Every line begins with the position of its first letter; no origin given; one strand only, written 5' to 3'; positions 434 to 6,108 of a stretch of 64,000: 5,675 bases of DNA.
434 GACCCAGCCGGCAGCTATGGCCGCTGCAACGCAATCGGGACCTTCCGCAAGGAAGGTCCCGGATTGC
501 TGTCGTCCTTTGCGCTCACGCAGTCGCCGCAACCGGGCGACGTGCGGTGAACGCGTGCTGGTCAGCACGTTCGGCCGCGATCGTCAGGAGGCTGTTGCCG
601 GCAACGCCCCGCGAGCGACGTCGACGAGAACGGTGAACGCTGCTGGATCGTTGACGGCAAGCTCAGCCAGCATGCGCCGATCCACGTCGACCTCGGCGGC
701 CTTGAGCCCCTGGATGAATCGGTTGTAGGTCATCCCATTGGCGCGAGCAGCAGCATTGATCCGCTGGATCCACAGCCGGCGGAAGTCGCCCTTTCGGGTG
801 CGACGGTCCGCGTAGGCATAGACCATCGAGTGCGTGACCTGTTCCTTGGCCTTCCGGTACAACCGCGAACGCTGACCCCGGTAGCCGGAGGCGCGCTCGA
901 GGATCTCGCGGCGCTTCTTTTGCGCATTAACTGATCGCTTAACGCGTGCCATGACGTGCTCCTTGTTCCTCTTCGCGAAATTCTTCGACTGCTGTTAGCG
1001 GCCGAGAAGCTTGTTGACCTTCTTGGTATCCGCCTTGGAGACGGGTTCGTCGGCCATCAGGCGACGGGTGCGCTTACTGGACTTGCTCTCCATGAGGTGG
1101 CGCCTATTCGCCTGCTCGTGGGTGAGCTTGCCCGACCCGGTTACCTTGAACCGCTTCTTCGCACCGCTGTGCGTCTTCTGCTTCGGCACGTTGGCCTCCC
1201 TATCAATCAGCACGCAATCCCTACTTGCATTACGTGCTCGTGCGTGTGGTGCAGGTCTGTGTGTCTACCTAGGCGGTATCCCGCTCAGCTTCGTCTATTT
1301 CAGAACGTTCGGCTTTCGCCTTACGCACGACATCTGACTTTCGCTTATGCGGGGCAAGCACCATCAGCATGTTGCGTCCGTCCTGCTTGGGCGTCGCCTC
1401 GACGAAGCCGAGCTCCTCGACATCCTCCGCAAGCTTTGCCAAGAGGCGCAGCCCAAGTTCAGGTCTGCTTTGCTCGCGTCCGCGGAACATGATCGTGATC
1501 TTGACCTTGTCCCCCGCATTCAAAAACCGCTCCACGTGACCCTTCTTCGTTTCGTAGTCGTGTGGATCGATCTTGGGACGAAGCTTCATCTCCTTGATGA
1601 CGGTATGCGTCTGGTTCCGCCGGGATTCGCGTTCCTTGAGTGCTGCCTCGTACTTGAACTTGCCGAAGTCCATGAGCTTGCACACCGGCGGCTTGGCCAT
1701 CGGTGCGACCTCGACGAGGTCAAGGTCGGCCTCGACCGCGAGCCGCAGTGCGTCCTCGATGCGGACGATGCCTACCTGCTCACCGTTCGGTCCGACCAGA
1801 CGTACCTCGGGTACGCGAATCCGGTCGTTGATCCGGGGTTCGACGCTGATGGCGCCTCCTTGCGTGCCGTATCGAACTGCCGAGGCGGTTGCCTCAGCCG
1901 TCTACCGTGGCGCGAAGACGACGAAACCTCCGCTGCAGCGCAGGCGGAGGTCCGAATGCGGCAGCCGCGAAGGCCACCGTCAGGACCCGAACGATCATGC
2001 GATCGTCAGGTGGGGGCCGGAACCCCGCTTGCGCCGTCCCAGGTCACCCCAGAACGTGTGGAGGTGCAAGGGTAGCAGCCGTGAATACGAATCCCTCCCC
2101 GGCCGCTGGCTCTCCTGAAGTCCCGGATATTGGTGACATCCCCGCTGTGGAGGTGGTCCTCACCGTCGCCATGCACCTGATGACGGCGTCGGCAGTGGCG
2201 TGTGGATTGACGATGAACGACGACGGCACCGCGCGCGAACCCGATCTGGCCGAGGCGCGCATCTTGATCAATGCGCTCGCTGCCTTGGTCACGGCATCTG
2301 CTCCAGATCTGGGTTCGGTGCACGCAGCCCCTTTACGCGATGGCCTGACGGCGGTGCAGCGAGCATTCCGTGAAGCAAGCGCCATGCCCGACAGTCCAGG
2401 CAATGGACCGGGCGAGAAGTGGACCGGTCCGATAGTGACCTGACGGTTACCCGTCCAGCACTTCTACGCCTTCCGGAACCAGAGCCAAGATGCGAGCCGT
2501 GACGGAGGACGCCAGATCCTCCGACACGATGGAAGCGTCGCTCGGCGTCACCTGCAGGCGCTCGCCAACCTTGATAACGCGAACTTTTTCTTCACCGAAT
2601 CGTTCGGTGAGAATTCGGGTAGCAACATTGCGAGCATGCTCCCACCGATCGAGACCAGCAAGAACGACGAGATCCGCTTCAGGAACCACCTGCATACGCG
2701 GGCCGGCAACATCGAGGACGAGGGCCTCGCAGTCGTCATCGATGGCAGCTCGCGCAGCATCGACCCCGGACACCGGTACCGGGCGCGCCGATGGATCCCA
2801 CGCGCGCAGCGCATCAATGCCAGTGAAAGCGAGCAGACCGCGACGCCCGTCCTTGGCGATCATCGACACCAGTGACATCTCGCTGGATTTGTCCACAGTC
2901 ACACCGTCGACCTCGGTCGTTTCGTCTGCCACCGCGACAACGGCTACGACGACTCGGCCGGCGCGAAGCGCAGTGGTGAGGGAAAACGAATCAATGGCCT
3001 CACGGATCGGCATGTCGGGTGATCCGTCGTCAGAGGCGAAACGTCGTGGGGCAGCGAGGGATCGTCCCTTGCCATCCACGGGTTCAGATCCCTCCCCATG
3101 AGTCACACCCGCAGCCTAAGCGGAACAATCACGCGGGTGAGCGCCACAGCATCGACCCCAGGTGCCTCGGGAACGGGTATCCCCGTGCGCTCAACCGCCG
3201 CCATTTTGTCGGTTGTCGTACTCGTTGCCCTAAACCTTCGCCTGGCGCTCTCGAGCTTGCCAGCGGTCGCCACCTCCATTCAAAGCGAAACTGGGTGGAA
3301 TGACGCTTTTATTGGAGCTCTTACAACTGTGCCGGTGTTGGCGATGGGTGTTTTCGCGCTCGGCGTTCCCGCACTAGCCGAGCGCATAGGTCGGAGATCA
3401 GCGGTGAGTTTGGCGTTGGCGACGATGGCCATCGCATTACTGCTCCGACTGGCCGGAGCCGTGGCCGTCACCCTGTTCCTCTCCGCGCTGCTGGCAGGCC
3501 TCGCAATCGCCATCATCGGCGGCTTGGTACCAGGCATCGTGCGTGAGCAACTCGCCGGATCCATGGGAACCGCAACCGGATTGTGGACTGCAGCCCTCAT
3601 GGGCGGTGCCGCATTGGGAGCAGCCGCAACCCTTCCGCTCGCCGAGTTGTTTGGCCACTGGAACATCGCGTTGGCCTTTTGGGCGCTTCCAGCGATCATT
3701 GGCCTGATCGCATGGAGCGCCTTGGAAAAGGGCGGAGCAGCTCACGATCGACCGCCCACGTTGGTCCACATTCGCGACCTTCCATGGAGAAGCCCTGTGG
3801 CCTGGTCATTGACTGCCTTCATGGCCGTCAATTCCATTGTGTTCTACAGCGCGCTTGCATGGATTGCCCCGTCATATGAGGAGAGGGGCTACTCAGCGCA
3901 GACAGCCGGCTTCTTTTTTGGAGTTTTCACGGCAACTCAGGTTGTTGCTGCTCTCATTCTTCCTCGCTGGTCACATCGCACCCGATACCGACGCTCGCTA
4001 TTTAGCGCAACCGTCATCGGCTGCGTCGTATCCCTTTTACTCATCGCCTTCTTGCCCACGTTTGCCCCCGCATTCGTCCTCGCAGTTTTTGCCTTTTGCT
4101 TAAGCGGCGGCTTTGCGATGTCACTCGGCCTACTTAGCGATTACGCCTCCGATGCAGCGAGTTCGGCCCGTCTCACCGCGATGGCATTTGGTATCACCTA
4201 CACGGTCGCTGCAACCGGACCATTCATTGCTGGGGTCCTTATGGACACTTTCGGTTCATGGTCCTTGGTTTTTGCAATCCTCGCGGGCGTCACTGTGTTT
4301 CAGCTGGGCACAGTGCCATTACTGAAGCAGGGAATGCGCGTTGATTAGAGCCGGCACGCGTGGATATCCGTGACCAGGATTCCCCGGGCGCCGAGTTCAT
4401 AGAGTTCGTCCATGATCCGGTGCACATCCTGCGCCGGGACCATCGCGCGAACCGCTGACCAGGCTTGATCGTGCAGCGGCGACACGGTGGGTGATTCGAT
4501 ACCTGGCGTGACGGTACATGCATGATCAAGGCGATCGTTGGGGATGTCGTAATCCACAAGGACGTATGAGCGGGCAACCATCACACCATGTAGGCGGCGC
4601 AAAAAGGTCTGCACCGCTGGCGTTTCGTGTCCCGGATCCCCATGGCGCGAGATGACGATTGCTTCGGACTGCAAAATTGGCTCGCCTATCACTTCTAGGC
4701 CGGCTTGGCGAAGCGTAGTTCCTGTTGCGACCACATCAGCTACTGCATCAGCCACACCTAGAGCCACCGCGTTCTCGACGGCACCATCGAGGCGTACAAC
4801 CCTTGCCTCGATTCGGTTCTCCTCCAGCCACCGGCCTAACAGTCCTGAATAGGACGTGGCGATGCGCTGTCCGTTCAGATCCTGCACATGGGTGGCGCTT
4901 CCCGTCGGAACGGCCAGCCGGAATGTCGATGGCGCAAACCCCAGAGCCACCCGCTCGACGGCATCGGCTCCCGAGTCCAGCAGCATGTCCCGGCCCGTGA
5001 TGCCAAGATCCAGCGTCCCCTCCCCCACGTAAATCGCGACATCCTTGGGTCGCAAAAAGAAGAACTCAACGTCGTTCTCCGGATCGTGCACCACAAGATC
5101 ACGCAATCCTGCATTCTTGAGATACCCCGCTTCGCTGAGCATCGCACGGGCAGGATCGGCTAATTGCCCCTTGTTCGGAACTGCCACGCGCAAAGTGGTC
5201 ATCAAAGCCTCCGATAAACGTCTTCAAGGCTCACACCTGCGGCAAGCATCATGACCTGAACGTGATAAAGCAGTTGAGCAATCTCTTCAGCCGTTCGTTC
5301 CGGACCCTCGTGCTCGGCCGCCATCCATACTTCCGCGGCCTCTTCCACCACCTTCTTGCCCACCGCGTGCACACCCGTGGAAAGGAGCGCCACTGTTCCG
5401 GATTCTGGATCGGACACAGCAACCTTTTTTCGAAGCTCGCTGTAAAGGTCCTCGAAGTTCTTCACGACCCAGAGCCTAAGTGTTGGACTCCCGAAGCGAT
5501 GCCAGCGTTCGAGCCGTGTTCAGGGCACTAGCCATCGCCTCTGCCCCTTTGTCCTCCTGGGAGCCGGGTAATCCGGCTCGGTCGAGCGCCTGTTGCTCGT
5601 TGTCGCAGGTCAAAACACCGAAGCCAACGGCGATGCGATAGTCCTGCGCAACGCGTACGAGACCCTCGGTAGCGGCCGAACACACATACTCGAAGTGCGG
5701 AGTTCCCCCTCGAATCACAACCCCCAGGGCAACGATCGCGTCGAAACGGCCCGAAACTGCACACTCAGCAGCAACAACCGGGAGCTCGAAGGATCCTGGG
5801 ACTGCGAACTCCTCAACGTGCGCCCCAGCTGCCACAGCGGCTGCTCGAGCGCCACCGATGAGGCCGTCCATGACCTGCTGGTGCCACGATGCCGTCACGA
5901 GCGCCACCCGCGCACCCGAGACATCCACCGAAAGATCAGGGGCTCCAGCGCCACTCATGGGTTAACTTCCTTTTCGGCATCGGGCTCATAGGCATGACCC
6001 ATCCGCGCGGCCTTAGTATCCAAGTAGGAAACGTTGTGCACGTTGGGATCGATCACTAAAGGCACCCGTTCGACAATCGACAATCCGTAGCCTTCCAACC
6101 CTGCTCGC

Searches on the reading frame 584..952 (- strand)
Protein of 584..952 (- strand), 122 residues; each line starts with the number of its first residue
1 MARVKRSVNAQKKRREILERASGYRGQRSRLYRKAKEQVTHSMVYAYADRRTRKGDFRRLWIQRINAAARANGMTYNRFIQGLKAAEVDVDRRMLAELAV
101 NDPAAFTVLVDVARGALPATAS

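Call 26: search_protein_families(library=pfam, proteins=[window:584-952:-], max_evalue=0.01)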
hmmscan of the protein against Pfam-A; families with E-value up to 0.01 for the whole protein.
window:584-952:- (122 aa): 2 families
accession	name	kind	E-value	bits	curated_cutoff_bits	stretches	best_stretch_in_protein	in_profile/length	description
PF00453.23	Ribosomal_L20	-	6e-44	149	30.8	1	3-108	1-106/107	Ribosomal protein L20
PF04738.18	Lant_dehydr_N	-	0.0051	15.5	28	1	44-108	407-469/649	Lantibiotic dehydratase, N terminus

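Call 27: find_encoding_contigs(protein=window:584-952:-, flank=10000, max_places=10)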
Protein window:584-952:- (122 aa): 14 contigs read that carry it; 10 places shown.
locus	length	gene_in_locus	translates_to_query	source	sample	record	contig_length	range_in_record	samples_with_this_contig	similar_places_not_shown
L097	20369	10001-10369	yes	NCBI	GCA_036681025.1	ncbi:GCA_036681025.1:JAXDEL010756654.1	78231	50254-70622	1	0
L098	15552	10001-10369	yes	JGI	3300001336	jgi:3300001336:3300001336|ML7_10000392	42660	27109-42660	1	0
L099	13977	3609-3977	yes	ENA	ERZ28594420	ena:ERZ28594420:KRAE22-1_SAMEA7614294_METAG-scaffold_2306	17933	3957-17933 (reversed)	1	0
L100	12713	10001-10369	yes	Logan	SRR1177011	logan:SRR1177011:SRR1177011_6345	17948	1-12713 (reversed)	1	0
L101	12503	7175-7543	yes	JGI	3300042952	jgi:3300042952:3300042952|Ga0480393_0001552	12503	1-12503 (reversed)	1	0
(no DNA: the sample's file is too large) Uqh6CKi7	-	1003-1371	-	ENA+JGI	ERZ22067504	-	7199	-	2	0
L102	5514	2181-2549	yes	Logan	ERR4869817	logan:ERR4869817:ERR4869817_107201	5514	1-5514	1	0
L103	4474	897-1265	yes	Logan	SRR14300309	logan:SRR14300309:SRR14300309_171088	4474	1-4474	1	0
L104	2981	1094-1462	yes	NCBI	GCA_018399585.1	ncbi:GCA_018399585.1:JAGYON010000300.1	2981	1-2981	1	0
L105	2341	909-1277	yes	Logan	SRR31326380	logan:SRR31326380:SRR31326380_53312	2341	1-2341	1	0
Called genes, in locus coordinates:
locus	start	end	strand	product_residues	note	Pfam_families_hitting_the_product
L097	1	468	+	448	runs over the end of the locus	PF01029:NusB, PF01189:Methyltr_RsmB-F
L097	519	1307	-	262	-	PF00459:Inositol_P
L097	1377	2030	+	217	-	PF00834:Ribul_P_3_epim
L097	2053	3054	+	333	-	PF00383:dCMP_cyt_deam_1, PF14437:MafB19-deam (weak), PF01872:RibD_C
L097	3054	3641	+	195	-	PF00677:Lum_binding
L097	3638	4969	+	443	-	PF00926:DHBP_synthase, PF00925:GTP_cyclohydro2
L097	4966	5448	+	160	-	PF00885:DMRL_synthase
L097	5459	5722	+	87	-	PF01503:PRA-PH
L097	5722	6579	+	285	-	PF01634:HisG, PF08029:HisG_C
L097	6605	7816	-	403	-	PF07690:MFS_1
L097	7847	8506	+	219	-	PF07179:SseB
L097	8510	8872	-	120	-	PF08899:DUF1844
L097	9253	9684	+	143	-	PF05198:IF3_N, PF00707:IF3_C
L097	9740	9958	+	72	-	PF01632:Ribosomal_L35p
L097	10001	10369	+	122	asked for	PF00453:Ribosomal_L20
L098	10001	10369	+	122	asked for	PF00453:Ribosomal_L20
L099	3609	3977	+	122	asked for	PF00453:Ribosomal_L20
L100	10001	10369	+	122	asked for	PF00453:Ribosomal_L20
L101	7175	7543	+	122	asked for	PF00453:Ribosomal_L20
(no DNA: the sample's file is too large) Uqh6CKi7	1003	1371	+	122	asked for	PF00453:Ribosomal_L20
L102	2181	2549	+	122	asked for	PF00453:Ribosomal_L20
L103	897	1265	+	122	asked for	PF00453:Ribosomal_L20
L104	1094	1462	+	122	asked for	PF00453:Ribosomal_L20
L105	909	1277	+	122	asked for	PF00453:Ribosomal_L20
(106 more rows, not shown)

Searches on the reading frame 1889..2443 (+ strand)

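Call 26: search_protein_families(library=pfam, proteins=[window:1889-2443:+], max_evalue=0.01)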
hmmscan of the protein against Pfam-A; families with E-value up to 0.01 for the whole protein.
window:1889-2443:+ (184 aa): 1 family
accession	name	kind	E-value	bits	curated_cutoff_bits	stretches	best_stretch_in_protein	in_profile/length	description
PF08899.16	DUF1844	-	1.4e-12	48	27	1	89-162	4-76/76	Domain of unknown function (DUF1844)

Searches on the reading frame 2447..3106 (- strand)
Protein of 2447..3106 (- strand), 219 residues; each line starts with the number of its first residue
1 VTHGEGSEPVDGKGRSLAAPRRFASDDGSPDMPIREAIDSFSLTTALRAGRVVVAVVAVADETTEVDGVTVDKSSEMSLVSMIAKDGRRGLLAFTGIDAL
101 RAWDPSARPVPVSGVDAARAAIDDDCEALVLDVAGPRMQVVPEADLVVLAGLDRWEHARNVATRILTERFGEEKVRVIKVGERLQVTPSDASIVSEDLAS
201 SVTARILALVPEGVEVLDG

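Call 26: search_protein_families(library=pfam, proteins=[window:2447-3106:-], max_evalue=0.01)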
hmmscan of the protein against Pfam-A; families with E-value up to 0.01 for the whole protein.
window:2447-3106:- (219 aa): 1 family
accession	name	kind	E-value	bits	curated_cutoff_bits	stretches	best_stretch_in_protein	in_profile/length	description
PF07179.17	SseB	-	1.6e-15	57.8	21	1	45-142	23-118/124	SseB protein N-terminal domain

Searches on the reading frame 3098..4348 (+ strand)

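Call 26: search_protein_families(library=pfam, proteins=[window:3098-4348:+], max_evalue=0.01)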
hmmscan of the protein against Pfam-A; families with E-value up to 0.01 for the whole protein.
window:3098-4348:+ (416 aa): 1 family
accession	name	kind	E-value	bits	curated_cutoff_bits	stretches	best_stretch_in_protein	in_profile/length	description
PF07690.21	MFS_1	-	1e-33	117.2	33.4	2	52-370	13-338/347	Major Facilitator Superfamily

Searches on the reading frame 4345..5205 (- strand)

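Call 26: search_protein_families(library=pfam, proteins=[window:4345-5205:-], max_evalue=0.01)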
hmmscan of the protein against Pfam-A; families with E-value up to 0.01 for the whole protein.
window:4345-5205:- (286 aa): 3 families
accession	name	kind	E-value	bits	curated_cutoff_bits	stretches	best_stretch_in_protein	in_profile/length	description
PF01634.23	HisG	-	2e-42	145.3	25.5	1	52-206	1-157/158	ATP phosphoribosyltransferase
PF08029.16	HisG_C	-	2.1e-28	98.7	23.5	1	211-282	1-72/73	HisG, C-terminal domain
PF09084.16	NMT1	-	0.0033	17.8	20.5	1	53-167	31-158/216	NMT1/THI5 like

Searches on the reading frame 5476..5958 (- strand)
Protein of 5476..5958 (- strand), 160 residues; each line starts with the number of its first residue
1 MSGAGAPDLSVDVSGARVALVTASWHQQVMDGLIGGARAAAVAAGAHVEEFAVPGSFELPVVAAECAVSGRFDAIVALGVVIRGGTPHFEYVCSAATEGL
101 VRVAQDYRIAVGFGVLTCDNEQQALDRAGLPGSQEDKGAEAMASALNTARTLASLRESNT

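Call 5: find_encoding_contigs(protein=window:5476-5958:-, flank=10000, max_places=10)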
Protein window:5476-5958:- (160 aa): 2 contigs read that carry it; 2 places shown.
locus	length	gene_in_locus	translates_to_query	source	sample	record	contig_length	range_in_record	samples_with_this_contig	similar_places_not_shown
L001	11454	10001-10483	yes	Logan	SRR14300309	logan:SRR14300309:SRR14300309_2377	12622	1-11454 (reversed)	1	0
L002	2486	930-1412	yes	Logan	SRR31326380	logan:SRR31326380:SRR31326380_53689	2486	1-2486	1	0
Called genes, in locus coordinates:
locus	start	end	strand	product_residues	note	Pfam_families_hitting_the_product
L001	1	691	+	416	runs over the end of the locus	PF00438:S-AdoMet_synt_N, PF02772:S-AdoMet_synt_M, PF02773:S-AdoMet_synt_C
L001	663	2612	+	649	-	PF17764:PriA_3primeBD, PF27106:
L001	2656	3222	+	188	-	PF01327:Pep_deformylase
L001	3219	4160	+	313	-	PF00551:Formyl_trans_N, PF02911:Formyl_trans_C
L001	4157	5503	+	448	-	PF01029:NusB, PF01189:Methyltr_RsmB-F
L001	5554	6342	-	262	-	PF00459:Inositol_P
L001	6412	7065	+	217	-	PF00834:Ribul_P_3_epim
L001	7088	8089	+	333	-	PF00383:dCMP_cyt_deam_1, PF14437:MafB19-deam (weak), PF01872:RibD_C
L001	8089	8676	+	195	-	PF00677:Lum_binding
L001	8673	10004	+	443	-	PF00926:DHBP_synthase, PF00925:GTP_cyclohydro2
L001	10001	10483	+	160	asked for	PF00885:DMRL_synthase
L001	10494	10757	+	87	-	PF01503:PRA-PH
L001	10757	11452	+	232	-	?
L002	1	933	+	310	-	?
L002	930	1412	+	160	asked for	PF00885:DMRL_synthase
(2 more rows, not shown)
